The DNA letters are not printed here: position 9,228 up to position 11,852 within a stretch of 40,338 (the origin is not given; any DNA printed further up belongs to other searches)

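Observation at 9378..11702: Exported GH5 domain fused to a cellobiose-2-epimerase-like (AGE) domain, translationally coupled and adjacent to a GH130 phosphorylase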

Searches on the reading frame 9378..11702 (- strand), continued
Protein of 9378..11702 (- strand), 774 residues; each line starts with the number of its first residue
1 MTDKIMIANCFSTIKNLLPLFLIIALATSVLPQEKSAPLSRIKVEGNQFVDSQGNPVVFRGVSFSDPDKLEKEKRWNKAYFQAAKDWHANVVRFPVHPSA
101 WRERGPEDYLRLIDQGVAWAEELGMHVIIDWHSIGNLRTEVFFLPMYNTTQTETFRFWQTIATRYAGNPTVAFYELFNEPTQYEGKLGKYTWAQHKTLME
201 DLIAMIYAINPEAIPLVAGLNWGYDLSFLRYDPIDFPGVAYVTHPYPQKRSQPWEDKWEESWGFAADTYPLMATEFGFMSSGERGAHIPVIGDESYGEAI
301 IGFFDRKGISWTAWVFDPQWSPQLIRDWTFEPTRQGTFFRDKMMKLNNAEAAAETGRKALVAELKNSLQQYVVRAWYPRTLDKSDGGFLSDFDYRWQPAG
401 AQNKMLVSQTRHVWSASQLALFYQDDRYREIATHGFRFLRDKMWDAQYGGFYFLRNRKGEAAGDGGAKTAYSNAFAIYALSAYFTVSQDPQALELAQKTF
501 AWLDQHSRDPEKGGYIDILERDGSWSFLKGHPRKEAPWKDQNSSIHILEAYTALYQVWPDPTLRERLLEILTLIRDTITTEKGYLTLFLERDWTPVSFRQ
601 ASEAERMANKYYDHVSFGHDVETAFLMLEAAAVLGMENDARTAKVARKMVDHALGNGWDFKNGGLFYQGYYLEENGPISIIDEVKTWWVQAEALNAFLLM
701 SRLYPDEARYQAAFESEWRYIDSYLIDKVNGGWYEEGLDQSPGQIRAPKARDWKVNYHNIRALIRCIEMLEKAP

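Call 12: find_encoding_contigs(protein=P0001, flank=10000, max_places=6)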
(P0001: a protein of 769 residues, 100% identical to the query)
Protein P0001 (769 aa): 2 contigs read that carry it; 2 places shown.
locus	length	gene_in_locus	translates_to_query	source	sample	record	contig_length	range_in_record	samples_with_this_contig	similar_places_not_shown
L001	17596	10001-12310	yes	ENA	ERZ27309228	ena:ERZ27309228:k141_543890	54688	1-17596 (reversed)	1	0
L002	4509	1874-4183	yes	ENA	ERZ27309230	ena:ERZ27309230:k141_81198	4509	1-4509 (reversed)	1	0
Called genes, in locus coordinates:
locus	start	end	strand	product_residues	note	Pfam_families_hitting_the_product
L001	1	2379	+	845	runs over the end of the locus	PF13229:Beta_helix (faint), PF16990:CBM_35 (faint), PF13585:CHU_C (faint), PF18962:Por_Secre_tail (weak), PF13860:FlgD_ig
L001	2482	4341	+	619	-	PF01839:FG-GAP (faint), PF13517:FG-GAP_3, PF07593:UnbV_ASPIC, PF18962:Por_Secre_tail (faint)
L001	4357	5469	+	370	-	PF00150:Cellulase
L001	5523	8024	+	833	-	PF02927:CelD_N, PF00759:Glyco_hydro_9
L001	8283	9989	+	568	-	PF16586:DUF5060 (weak), PF00150:Cellulase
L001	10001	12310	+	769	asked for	PF00150:Cellulase, PF07221:GlcNAc_2-epim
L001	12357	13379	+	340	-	PF04041:Glyco_hydro_130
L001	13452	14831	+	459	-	PF00232:Glyco_hydro_1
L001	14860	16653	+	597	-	PF00474:SSF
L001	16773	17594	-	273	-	?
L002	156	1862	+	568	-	PF16586:DUF5060 (weak), PF00150:Cellulase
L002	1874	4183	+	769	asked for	PF00150:Cellulase, PF07221:GlcNAc_2-epim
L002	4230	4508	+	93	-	?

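Call 13: find_encoding_contigs(protein=P0005, flank=10000, max_places=3)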
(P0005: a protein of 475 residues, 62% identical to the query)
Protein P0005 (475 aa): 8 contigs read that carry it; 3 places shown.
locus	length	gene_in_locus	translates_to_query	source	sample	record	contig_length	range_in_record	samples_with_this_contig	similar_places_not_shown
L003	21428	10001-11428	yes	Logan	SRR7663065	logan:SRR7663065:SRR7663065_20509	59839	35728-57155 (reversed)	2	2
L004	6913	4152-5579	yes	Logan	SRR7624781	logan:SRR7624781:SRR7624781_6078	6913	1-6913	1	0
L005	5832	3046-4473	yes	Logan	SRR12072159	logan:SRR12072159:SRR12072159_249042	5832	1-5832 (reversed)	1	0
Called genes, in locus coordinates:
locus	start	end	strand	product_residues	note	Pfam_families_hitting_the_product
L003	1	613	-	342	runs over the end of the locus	PF00356:LacI, PF00532:Peripla_BP_1, PF13407:Peripla_BP_4, PF13377:Peripla_BP_3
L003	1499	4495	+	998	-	PF13620:CarboxypepD_reg, PF13715:CarbopepD_reg_2, PF07715:Plug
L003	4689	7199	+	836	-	PF16990:CBM_35, PF18962:Por_Secre_tail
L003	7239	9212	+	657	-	PF01839:FG-GAP (faint), PF13517:FG-GAP_3, PF07593:UnbV_ASPIC, PF13860:FlgD_ig (weak), PF18962:Por_Secre_tail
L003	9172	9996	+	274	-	-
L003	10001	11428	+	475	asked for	PF07221:GlcNAc_2-epim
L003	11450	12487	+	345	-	PF00150:Cellulase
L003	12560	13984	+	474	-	PF07690:MFS_1, PF13347:MFS_2, PF07690:MFS_1 (weak)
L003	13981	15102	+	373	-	PF17996:CE2_N, PF00657:Lipase_GDSL (weak), PF13472:Lipase_GDSL_2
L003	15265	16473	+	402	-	PF02065:Melibiase, PF16499:Melibiase_2, PF17450:Melibiase_2_C (weak), PF17801:Melibiase_C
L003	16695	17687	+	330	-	PF04041:Glyco_hydro_130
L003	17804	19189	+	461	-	PF00232:Glyco_hydro_1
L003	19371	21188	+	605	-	PF00474:SSF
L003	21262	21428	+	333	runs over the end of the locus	PF01370:Epimerase, PF04321:RmlD_sub_bind (faint), PF13460:NAD_binding_10, PF16363:GDP_Man_Dehyd (weak)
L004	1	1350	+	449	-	?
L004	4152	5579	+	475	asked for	PF07221:GlcNAc_2-epim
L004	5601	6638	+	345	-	PF00150:Cellulase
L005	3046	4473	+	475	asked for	PF07221:GlcNAc_2-epim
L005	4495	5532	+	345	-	PF00150:Cellulase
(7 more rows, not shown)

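Call 14: find_encoding_contigs(protein=P0004, flank=10000, max_places=2)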
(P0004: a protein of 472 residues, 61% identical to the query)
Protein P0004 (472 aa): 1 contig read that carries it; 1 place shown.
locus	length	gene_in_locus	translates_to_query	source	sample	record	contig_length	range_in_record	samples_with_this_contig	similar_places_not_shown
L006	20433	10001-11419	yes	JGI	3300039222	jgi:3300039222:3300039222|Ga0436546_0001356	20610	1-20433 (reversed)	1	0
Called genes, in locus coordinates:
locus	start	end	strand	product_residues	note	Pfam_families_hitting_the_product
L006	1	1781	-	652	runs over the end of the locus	?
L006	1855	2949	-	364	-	PF00356:LacI, PF00532:Peripla_BP_1, PF13377:Peripla_BP_3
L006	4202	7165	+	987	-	PF13620:CarboxypepD_reg, PF13715:CarbopepD_reg_2, PF07715:Plug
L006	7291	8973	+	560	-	-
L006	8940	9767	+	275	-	PF16990:CBM_35 (faint), PF18962:Por_Secre_tail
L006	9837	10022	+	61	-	-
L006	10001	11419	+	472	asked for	PF07221:GlcNAc_2-epim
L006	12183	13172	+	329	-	PF01408:GFO_IDH_MocA, PF22725:GFO_IDH_MocA_C3, PF02894:GFO_IDH_MocA_C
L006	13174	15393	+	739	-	-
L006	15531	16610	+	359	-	PF00331:Glyco_hydro_10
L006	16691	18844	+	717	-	PF03648:Glyco_hydro_67N, PF07488:Glyco_hydro_67M, PF07477:Glyco_hydro_67C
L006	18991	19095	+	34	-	-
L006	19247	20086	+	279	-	PF03737:RraA-like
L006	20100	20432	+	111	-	?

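Call 15: find_encoding_contigs(protein=P0021, flank=10000, max_places=2)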
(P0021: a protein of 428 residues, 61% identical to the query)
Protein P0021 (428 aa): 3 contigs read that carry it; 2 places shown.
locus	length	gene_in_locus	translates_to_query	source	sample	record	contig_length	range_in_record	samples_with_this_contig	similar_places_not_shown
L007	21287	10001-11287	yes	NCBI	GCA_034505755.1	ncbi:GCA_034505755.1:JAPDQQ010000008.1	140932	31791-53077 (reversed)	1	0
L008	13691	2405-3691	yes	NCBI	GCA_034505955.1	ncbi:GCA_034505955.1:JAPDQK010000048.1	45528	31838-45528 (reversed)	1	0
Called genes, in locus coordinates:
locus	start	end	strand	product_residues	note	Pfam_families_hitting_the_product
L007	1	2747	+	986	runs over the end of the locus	PF13620:CarboxypepD_reg, PF13715:CarbopepD_reg_2, PF07715:Plug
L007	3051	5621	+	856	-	PF13229:Beta_helix (weak), PF25275:Golvesin_C (faint), PF16990:CBM_35, PF18962:Por_Secre_tail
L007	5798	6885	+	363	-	PF00150:Cellulase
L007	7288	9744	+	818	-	PF02927:CelD_N, PF00759:Glyco_hydro_9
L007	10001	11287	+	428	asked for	PF07221:GlcNAc_2-epim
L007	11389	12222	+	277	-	PF03737:RraA-like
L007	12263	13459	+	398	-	-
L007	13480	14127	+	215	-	-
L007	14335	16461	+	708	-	PF17957:Big_7, PF16990:CBM_35, PF18962:Por_Secre_tail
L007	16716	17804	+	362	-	PF00150:Cellulase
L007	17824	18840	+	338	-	PF02156:Glyco_hydro_26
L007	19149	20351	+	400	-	PF02065:Melibiase, PF16499:Melibiase_2, PF17450:Melibiase_2_C (weak), PF17801:Melibiase_C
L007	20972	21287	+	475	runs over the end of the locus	PF03629:SASA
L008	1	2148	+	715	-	PF02927:CelD_N, PF00759:Glyco_hydro_9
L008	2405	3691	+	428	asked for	PF07221:GlcNAc_2-epim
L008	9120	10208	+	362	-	PF00150:Cellulase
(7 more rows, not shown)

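Call 31: search_protein_representatives(protein=window:9378-11702:-)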
Query: 774 residues. Proteins with E-value up to 0.001 (for the whole library): 7148; up to 1e-10: 3241; up to 1e-30: 851. The best 150 are listed.
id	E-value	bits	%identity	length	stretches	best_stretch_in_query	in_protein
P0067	1.0e-142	493.3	44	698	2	36-341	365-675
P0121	3.5e-138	478.3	51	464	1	353-771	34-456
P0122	2.0e-134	465.8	54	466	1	358-771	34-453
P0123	6.5e-125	434.4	49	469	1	348-771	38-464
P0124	1.1e-124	433.6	50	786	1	357-769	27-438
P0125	2.6e-117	409.2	48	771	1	358-770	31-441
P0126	2.1e-115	403.0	47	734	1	372-766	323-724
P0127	3.0e-115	402.4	47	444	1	355-772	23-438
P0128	7.8e-115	401.1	55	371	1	38-347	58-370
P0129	1.8e-114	399.9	48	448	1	351-771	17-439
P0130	5.1e-114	398.4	46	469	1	367-771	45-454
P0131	2.7e-112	392.7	46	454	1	350-771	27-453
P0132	1.9e-111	389.9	46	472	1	360-771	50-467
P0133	5.8e-111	388.3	46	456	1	356-773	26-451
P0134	6.6e-111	388.1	46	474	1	365-769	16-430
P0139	7.4e-106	371.4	53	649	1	41-343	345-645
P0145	6.8e-102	358.3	47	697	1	34-353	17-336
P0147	9.7e-100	351.1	43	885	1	17-366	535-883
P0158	3.2e-92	326.3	47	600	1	41-363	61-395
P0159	3.2e-91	323.0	48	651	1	28-343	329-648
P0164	1.3e-88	314.4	47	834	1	34-341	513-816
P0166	2.5e-88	313.4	42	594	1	368-766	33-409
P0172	8.5e-84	298.4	46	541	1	42-344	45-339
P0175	2.0e-79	283.9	40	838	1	346-771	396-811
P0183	2.8e-76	273.5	42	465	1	360-770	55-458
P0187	1.3e-74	268.1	40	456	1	358-766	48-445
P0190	1.1e-73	265.0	42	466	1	361-771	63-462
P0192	3.1e-72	260.2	42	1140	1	359-772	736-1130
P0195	1.3e-71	258.1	44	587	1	353-772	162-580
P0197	3.0e-71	256.9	44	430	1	358-770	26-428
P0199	9.8e-71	255.2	39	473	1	359-766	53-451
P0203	2.1e-69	250.8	40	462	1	358-766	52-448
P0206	7.6e-69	249.0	40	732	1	16-353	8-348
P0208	2.0e-68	247.5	39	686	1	353-771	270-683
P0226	1.5e-63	231.4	39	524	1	41-347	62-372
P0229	2.6e-63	230.7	40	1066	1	363-772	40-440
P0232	2.8e-62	227.2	40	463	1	361-766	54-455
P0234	1.9e-61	224.5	36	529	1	40-352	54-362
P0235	3.0e-61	223.9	37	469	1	365-772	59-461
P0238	7.0e-61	222.6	44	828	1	358-669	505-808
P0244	3.1e-60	220.5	39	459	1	356-771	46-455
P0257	2.5e-58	214.2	37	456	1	357-772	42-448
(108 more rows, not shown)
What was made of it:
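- Tried and rejected: The exhaustive phmmer against 1.84 billion representatives found nothing matching both domains (call 31).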

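Call 33: search_protein_families(library=pfam, proteins=[P0124, P0125, P0126, P0175, P0192, P0195, P0208, P0229, P0238, P0166], max_evalue=0.001)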
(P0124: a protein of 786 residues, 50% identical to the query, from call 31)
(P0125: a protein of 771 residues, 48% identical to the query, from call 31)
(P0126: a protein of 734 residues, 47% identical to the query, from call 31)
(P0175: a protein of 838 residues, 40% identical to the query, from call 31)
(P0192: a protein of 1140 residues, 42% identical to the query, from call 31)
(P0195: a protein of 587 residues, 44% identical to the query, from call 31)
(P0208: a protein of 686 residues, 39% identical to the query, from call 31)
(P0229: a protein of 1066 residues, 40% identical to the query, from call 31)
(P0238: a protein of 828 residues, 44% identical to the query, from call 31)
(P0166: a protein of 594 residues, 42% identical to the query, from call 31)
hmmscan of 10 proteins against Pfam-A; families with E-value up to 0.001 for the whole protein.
P0124 (786 aa): 4 families
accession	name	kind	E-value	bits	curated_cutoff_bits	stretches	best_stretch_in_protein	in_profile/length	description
PF07221.17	GlcNAc_2-epim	-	2.2e-37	129.6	23.4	1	56-428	1-344/347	N-acylglucosamine 2-epimerase (GlcNAc 2-epimerase)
PF17996.7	CE2_N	-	4.2e-20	72.2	27.9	1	456-554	1-96/108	Carbohydrate esterase 2 N-terminal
PF13472.12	Lipase_GDSL_2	-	5e-20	73.2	32.9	1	572-770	1-177/178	GDSL-like Lipase/Acylhydrolase family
PF00657.28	Lipase_GDSL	-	1.4e-09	38.8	23.6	1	570-776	1-208/208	GDSL-like Lipase/Acylhydrolase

P0125 (771 aa): 2 families
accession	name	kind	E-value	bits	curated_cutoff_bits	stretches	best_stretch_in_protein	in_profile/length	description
PF02156.21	Glyco_hydro_26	-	5.5e-53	180.8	20.2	1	464-765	1-309/311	Glycosyl hydrolase family 26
PF07221.17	GlcNAc_2-epim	-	5.4e-36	125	23.4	1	59-430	1-344/347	N-acylglucosamine 2-epimerase (GlcNAc 2-epimerase)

P0126 (734 aa): 2 families
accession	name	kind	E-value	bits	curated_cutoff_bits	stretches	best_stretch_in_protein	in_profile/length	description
PF14100.11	DUF6807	-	2.6e-44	152.3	27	1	35-307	4-269/270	Family of unknown function (DUF6807)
PF07221.17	GlcNAc_2-epim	-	4.1e-34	118.8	23.4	1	338-696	1-325/347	N-acylglucosamine 2-epimerase (GlcNAc 2-epimerase)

P0175 (838 aa): 2 families
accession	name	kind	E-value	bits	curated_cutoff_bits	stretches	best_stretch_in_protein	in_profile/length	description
PF14907.12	NTP_transf_5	-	1.2e-36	127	31.2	1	57-294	16-246/249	Uncharacterised nucleotidyltransferase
PF07221.17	GlcNAc_2-epim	-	8.2e-26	91.5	23.4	1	437-775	2-323/347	N-acylglucosamine 2-epimerase (GlcNAc 2-epimerase)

P0192 (1140 aa): 4 families
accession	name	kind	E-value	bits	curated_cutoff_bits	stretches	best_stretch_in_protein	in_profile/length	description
PF07221.17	GlcNAc_2-epim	-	2.1e-42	146.1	23.4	1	762-1119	2-346/347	N-acylglucosamine 2-epimerase (GlcNAc 2-epimerase)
PF15902.12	Sortilin-Vps10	-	2.4e-24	86.4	33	3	128-250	3-115/446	Sortilin, neurotensin receptor 3,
PF02012.26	BNR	-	1.1e-12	46.3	27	0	235-246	1-12/12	BNR/Asp-box repeat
PF14870.12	PSII_BNR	-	1.9e-06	27.8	27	0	383-407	121-145/303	Photosynthesis system II assembly factor YCF48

P0195 (587 aa): 2 families
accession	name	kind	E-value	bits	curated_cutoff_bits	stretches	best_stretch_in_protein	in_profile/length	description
PF07221.17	GlcNAc_2-epim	-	2.6e-32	112.9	23.4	1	194-556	1-334/347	N-acylglucosamine 2-epimerase (GlcNAc 2-epimerase)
PF16990.11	CBM_35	-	3.4e-05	24.6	28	1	32-97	2-67/121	Carbohydrate binding module (family 35)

P0208 (686 aa): 1 family
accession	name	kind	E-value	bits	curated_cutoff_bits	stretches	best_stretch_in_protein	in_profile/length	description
PF07221.17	GlcNAc_2-epim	-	1.3e-33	117.1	23.4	1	302-656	1-331/347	N-acylglucosamine 2-epimerase (GlcNAc 2-epimerase)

P0229 (1066 aa): 3 families
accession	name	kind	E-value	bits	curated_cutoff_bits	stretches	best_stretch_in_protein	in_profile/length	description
PF07221.17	GlcNAc_2-epim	-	1.9e-36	126.4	23.4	1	63-426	1-343/347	N-acylglucosamine 2-epimerase (GlcNAc 2-epimerase)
PF00149.33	Metallophos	-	3.8e-11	44.2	21.5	1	497-673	3-191/191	Calcineurin-like phosphoesterase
PF06452.16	CBM9_1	-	0.00038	20.8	23.4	1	893-1042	25-163/185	Carbohydrate family 9 binding domain-like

P0238 (828 aa): 3 families
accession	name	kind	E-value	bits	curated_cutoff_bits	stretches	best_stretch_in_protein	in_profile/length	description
PF02156.21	Glyco_hydro_26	-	1.9e-72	244.7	20.2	1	163-470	2-309/311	Glycosyl hydrolase family 26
PF07221.17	GlcNAc_2-epim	-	2.3e-28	99.9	23.4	1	534-805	2-259/347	N-acylglucosamine 2-epimerase (GlcNAc 2-epimerase)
PF16990.11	CBM_35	-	7.9e-19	68.6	28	1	30-147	3-120/121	Carbohydrate binding module (family 35)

P0166 (594 aa): 3 families
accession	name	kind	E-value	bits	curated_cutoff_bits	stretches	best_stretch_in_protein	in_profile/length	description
PF07221.17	GlcNAc_2-epim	-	1.6e-34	120.1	23.4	1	65-402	14-344/347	N-acylglucosamine 2-epimerase (GlcNAc 2-epimerase)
PF18962.6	Por_Secre_tail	-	6.1e-12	46.1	27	1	519-592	1-75/75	Secretion system C-terminal sorting domain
PF07944.18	Beta-AFase-like_GH127_cat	-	3.8e-06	26.6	24.9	0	141-188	130-176/376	Beta-L-arabinofuranosidase, GH127 catalytic domain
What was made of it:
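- The module is fused to a T9SS C-terminal sorting domain (P0166) and to CBM35 (P0195, P0238) (call 33).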
